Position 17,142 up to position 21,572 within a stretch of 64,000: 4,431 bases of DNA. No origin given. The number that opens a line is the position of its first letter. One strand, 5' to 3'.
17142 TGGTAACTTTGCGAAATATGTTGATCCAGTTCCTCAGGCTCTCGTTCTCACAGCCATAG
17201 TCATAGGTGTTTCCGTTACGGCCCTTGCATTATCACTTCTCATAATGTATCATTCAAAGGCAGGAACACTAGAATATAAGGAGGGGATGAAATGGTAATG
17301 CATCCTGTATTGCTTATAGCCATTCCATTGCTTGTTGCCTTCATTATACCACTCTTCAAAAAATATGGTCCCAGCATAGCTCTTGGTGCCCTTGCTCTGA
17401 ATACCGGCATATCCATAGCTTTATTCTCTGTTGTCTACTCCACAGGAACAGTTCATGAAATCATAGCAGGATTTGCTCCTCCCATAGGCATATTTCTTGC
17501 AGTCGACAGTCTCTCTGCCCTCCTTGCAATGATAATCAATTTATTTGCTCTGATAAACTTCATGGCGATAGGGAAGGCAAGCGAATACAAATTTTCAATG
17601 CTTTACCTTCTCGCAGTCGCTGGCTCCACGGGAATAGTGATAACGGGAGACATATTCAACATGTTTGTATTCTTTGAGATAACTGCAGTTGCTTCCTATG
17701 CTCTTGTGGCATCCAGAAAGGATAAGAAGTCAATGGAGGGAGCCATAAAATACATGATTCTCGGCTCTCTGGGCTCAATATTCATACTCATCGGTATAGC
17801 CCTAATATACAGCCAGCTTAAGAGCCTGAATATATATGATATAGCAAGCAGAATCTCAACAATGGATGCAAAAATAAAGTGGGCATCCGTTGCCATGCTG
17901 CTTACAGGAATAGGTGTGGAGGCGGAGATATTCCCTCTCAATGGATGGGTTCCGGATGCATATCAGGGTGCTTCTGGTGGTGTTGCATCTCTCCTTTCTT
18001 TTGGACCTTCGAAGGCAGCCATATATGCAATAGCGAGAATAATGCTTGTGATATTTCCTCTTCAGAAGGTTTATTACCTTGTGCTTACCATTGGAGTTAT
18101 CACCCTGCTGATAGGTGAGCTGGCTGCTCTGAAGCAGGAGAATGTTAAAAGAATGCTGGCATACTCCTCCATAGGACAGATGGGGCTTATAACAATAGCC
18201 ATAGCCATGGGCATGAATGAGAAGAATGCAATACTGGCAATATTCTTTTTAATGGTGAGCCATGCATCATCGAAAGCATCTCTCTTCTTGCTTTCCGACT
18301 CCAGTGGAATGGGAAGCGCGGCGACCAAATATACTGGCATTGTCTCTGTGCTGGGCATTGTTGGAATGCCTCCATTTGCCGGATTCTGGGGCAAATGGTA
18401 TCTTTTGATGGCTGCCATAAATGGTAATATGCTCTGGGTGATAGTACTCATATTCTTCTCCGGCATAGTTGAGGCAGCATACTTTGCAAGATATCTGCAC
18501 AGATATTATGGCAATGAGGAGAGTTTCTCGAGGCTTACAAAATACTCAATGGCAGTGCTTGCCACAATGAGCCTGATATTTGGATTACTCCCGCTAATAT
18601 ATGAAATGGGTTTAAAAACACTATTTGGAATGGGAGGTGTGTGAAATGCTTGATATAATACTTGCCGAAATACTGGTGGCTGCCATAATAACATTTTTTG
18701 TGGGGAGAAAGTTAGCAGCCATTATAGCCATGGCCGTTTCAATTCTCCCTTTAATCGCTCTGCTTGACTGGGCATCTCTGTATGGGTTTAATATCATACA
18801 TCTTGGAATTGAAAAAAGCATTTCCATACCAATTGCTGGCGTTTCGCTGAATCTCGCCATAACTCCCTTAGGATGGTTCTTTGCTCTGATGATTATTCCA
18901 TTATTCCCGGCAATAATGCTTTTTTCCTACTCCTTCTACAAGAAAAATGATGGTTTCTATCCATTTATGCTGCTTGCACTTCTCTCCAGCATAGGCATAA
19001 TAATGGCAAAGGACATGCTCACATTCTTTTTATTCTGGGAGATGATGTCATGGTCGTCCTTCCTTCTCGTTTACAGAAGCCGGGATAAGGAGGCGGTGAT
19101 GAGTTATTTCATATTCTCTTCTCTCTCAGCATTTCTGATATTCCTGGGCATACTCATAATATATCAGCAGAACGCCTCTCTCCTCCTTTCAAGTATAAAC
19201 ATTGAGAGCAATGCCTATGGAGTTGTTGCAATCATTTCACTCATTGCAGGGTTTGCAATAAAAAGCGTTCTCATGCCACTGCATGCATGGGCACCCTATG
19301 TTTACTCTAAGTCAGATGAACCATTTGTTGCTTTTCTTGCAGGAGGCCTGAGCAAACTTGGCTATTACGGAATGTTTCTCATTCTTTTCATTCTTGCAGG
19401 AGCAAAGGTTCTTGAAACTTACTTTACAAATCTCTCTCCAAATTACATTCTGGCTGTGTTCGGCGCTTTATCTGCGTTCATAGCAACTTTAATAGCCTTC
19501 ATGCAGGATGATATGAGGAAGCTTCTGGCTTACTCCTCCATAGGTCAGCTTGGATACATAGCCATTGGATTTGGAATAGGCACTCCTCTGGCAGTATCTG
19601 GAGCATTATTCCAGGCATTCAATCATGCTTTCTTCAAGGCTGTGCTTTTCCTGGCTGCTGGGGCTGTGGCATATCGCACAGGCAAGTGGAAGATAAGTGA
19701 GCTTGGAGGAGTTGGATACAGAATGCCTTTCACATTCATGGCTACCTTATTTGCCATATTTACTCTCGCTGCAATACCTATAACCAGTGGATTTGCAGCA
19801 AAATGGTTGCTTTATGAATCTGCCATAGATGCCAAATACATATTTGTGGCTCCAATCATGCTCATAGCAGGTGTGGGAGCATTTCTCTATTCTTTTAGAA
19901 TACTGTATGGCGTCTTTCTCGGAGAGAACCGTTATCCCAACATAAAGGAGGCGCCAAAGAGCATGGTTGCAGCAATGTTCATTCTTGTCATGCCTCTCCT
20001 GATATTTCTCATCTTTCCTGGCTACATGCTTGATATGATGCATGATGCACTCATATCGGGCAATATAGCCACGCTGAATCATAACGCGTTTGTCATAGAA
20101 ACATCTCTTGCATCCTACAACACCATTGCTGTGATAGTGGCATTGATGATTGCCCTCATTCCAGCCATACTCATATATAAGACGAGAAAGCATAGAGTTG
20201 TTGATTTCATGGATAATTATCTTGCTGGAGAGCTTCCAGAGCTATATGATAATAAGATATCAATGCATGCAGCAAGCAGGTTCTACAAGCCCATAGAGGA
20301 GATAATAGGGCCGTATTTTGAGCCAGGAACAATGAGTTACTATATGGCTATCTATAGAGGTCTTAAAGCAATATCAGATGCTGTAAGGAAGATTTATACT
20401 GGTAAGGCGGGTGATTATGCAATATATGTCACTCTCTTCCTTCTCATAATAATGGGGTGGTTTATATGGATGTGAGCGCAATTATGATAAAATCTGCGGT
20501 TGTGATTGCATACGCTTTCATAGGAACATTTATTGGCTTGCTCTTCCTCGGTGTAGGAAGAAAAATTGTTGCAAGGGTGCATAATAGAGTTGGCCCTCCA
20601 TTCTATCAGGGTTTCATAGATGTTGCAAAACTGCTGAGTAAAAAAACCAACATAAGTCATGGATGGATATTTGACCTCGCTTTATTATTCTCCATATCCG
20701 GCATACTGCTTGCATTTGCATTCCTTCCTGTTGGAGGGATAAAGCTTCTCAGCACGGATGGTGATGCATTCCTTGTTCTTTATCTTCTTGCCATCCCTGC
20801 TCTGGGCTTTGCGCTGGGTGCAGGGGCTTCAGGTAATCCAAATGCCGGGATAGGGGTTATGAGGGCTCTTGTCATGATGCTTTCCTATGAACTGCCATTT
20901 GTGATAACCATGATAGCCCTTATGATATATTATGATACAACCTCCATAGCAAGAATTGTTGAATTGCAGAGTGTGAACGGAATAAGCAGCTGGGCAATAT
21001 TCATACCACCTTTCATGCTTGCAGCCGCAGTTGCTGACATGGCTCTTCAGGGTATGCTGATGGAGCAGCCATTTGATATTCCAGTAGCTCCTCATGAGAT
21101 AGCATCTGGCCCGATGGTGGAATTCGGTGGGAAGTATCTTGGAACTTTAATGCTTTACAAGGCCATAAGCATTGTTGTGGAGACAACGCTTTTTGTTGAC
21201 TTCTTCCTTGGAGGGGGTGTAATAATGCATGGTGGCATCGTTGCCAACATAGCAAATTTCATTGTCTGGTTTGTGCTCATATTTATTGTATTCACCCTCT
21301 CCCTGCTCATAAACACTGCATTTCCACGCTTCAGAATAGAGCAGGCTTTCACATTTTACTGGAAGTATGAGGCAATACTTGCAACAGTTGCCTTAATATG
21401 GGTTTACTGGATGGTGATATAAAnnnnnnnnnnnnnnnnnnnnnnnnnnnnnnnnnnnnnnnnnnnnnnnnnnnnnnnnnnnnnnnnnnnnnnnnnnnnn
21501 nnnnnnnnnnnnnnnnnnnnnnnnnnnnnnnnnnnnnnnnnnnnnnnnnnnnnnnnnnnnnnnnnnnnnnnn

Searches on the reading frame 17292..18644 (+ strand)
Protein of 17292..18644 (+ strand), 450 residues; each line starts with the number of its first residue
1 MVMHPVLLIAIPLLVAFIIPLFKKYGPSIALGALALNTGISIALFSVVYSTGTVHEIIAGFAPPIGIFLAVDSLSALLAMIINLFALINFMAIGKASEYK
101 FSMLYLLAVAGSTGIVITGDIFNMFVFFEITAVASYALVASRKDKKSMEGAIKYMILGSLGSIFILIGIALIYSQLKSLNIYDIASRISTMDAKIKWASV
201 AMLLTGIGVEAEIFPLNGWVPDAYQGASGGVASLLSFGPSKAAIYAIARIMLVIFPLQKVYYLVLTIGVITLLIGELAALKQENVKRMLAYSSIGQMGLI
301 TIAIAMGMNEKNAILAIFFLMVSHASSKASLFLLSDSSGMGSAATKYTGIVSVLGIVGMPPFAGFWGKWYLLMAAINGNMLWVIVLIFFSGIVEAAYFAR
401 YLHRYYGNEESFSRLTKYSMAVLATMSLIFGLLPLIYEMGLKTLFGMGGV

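Call 60: search_protein_families(library=ncbifam, proteins=[window:17292-18644:+], max_evalue=0.001)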
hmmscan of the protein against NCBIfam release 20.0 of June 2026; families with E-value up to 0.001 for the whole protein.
window:17292-18644:+ (450 aa): 76 families (the best 25 are shown)
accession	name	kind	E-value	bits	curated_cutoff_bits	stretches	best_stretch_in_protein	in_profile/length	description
NF006241.0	PRK08377.1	equivalog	9.1e-108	361.4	645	1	3-431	3-460/494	NADH dehydrogenase subunit N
NF006240.0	PRK08376.1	subfamily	1.8e-61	208.6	662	1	5-434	7-492/521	putative monovalent cation/H+ antiporter subunit D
NF009306.0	PRK12663.1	equivalog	5e-59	200.4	542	1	6-434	7-467/498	Na+/H+ antiporter subunit D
TIGR01770.1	NDH_I_N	subfamily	4.4e-58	197.4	332.6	1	3-432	4-458/472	NADH-quinone oxidoreductase subunit NuoN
NF009309.0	PRK12666.1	equivalog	9.8e-55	186.2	476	2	5-337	8-353/529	monovalent cation/H+ antiporter subunit D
NF009305.0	PRK12662.1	equivalog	1.5e-54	185.6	700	1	5-426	6-458/492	putative monovalent cation/H+ antiporter subunit D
NF005818.0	PRK07691.1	equivalog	6.1e-53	180.5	586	1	6-446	7-474/496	Na+/H+ antiporter subunit D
NF009308.0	PRK12665.1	equivalog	5.4e-50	170.4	585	1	4-388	11-417/531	Na+/H+ antiporter subunit D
NF006419.0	PRK08668.1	equivalog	1.1e-47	163.2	617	1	7-435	6-468/613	NADH dehydrogenase subunit M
TIGR00944.1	2a6301s04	subfamily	3.2e-46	158.5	692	1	6-436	4-461/463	multicomponent K+/H+ antiporter, MrpD/PhaD subunit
NF004445.0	PRK05777.2-3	equivalog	1.7e-45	155.9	408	1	2-437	9-467/475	NADH-quinone oxidoreductase subunit NuoN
NF006238.0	PRK08375.1-4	equivalog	2.9e-44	151.8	626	1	6-389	7-413/531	putative monovalent cation/H+ antiporter subunit D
NF004442.0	PRK05777.1-5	equivalog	1.4e-43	149.6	523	1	70-427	72-454/483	NADH-quinone oxidoreductase subunit NuoN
NF004920.0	PRK06277.1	equivalog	2.8e-43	148.4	578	1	7-437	6-464/478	energy conserving hydrogenase EhbF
NF004440.0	PRK05777.1-3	equivalog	2.9e-43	148.4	519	1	3-439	11-463/477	NADH-quinone oxidoreductase subunit NuoN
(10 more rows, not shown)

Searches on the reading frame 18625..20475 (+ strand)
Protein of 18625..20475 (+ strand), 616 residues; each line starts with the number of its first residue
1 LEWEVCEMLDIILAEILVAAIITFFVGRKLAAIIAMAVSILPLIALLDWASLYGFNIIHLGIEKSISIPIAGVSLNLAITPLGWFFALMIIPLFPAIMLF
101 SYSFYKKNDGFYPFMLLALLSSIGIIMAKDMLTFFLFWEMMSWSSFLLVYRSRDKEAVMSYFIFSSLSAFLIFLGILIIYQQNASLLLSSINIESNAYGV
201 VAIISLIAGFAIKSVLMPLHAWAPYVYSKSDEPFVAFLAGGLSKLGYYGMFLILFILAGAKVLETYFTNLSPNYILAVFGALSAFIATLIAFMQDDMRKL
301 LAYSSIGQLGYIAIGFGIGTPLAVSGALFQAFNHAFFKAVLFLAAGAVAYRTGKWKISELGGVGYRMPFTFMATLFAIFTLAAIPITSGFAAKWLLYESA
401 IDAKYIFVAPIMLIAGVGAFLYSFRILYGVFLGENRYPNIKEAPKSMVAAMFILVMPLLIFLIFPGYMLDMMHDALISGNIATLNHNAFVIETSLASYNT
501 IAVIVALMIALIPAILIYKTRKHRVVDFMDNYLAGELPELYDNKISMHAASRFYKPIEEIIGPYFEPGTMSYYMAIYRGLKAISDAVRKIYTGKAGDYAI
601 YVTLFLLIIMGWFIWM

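Call 60: search_protein_families(library=ncbifam, proteins=[window:18625-20475:+], max_evalue=0.001)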
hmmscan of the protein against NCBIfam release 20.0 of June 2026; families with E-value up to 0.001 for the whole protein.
window:18625-20475:+ (616 aa): 72 families (the best 25 are shown)
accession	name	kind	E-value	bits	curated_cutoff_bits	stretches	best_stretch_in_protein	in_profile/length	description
NF006419.0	PRK08668.1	equivalog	7e-152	507.3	617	1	9-612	4-611/613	NADH dehydrogenase subunit M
NF009310.0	PRK12668.1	equivalog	4.8e-62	210.6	564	1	16-515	13-475/584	Na(+)/H(+) antiporter subunit D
NF005086.0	PRK06521.1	equivalog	5.3e-60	203.6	667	1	6-566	5-598/669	hydrogenase 4 subunit B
NF006240.0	PRK08376.1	subfamily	1.5e-58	199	662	1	33-472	34-499/521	putative monovalent cation/H+ antiporter subunit D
TIGR01972.1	NDH_I_M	subfamily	9.7e-55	186.1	263.8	1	16-475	8-478/486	NADH-quinone oxidoreductase subunit M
NF006241.0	PRK08377.1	equivalog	6.7e-50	170.5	645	1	73-475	70-473/494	NADH dehydrogenase subunit N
NF009288.0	PRK12648.1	equivalog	1.3e-49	169.2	1104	1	11-524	5-526/954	monovalent cation/H+ antiporter subunit A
NF004920.0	PRK06277.1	equivalog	2e-48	165.4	578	1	11-474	7-470/478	energy conserving hydrogenase EhbF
NF006418.0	PRK08667.1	equivalog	2e-46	158.8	794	1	12-403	9-411/644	hydrogenase membrane subunit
NF009287.0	PRK12647.1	equivalog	2.1e-46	158.8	937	1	11-576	5-569/773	putative monovalent cation/H+ antiporter subunit A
NF005141.0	PRK06590.1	equivalog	7.8e-46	157.2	556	1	8-615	4-611/615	NADH-quinone oxidoreductase subunit L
NF009290.0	PRK12650.1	equivalog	5.2e-45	153.7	980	1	16-512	14-520/966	DUF4040 family protein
NF006236.0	PRK08375.1-1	equivalog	2.8e-44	151.9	663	1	13-473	15-489/493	putative monovalent cation/H+ antiporter subunit D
NF005561.0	PRK07234.1-1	equivalog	2e-42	145.7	718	1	16-433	18-441/569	putative monovalent cation/H+ antiporter subunit D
TIGR01974.1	NDH_I_L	subfamily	6.4e-42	144.3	407.5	1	12-613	6-629/630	NADH-quinone oxidoreductase subunit L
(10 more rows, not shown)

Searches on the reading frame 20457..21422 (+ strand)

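Call 60: search_protein_families(library=ncbifam, proteins=[window:20457-21422:+], max_evalue=0.001)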
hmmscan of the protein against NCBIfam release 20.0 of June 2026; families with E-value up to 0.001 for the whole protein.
window:20457-21422:+ (321 aa): 7 families
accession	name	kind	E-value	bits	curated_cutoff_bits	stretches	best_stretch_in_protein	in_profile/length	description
NF004741.0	PRK06076.1-2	equivalog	3.1e-33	115.4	305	1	13-317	22-330/337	NADH-quinone oxidoreductase subunit NuoH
NF040610.1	F420_dehyd_FpoH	exception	4.5e-20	72.2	475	1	14-318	17-334/339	F420H2 dehydrogenase subunit FpoH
NF004745.0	PRK06076.1-6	equivalog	1.1e-19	70.9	450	1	8-316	13-326/341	NADH-quinone oxidoreductase subunit NuoH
NF004740.0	PRK06076.1-1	equivalog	9.6e-19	68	399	1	8-314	18-314/325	NADH-quinone oxidoreductase subunit NuoH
NF004743.0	PRK06076.1-4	equivalog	1.2e-18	67.3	494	1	9-318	16-337/433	NADH-quinone oxidoreductase subunit NuoH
NF004744.0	PRK06076.1-5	equivalog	1.4e-17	63.9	542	1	15-313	36-356/372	NADH-quinone oxidoreductase subunit NuoH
NF004742.0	PRK06076.1-3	equivalog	1.6e-17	63.8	531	1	8-316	28-341/356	NADH-quinone oxidoreductase subunit NuoH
